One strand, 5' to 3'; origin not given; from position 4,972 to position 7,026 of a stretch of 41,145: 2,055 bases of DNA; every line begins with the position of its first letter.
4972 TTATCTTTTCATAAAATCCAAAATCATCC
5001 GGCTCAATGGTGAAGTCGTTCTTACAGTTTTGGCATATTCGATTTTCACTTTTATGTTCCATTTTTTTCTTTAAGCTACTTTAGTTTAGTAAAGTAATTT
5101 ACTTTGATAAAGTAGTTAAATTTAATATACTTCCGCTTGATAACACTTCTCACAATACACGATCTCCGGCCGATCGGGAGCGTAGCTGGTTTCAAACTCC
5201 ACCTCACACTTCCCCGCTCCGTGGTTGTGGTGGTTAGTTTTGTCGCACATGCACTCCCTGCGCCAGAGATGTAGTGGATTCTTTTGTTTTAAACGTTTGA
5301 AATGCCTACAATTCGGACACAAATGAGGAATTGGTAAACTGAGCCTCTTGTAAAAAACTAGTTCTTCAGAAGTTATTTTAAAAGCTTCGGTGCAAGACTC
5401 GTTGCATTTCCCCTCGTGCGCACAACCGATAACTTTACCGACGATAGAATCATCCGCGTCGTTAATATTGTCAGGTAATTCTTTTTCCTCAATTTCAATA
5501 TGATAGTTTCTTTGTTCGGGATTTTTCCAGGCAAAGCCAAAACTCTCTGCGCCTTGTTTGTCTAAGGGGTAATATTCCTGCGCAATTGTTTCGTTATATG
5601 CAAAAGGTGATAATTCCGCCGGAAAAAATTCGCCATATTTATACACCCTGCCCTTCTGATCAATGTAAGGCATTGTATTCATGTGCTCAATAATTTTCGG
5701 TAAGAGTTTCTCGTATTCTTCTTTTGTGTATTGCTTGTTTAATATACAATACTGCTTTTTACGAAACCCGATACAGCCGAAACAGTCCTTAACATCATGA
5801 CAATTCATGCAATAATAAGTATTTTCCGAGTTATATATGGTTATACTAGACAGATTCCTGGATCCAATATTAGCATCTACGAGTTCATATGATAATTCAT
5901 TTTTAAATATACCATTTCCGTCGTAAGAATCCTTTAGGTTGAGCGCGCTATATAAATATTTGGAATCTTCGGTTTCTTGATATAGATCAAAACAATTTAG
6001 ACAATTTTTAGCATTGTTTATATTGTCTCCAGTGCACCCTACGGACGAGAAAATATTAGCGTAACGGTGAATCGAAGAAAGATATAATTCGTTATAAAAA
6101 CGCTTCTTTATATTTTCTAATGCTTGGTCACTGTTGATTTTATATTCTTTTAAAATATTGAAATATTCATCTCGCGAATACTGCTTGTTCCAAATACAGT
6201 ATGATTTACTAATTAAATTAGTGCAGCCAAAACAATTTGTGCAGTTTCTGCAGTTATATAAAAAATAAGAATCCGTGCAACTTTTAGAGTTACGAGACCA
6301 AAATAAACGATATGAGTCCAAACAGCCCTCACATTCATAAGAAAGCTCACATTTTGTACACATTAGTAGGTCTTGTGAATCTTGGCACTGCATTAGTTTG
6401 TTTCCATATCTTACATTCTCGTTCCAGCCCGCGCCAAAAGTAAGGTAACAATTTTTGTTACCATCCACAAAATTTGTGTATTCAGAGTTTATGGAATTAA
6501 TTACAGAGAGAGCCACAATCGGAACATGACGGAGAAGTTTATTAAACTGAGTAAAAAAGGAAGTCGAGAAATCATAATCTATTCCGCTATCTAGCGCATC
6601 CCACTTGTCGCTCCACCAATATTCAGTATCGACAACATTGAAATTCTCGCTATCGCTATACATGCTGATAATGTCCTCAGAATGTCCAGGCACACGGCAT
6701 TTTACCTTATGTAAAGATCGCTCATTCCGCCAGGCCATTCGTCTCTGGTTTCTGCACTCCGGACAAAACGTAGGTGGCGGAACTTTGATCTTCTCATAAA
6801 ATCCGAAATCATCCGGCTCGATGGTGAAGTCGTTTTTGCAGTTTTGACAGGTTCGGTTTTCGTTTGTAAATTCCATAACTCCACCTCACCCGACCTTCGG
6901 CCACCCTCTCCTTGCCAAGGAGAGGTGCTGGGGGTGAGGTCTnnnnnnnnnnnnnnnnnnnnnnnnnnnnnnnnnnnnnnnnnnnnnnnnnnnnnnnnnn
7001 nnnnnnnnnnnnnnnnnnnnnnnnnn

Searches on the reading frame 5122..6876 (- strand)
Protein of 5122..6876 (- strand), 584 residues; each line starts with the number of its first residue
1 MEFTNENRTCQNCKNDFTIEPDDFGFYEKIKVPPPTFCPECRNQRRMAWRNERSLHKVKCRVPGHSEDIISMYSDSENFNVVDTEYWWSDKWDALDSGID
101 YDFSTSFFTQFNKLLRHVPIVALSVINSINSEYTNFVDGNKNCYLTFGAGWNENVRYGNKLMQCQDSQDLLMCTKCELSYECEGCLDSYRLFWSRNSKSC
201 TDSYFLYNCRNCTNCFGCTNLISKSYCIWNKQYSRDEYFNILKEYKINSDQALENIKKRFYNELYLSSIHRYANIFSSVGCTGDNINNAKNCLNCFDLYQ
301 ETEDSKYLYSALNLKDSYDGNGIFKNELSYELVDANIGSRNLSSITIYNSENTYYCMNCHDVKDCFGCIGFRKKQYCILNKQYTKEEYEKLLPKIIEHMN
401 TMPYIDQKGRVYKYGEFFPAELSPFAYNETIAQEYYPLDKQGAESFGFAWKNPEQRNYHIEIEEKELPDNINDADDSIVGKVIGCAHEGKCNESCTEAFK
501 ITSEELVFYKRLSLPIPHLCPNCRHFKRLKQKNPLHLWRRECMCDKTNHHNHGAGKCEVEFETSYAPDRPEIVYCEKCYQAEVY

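Call 70: search_protein_families(library=pfam, proteins=[window:5122-6876:-], max_evalue=1)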
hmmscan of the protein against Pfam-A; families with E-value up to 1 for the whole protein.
window:5122-6876:- (584 aa): 1 family
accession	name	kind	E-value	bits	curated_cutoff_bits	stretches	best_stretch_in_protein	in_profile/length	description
PF13451.12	zf_Tbcl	-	0.029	14.7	24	1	7-46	4-44/48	Probable treble clef domain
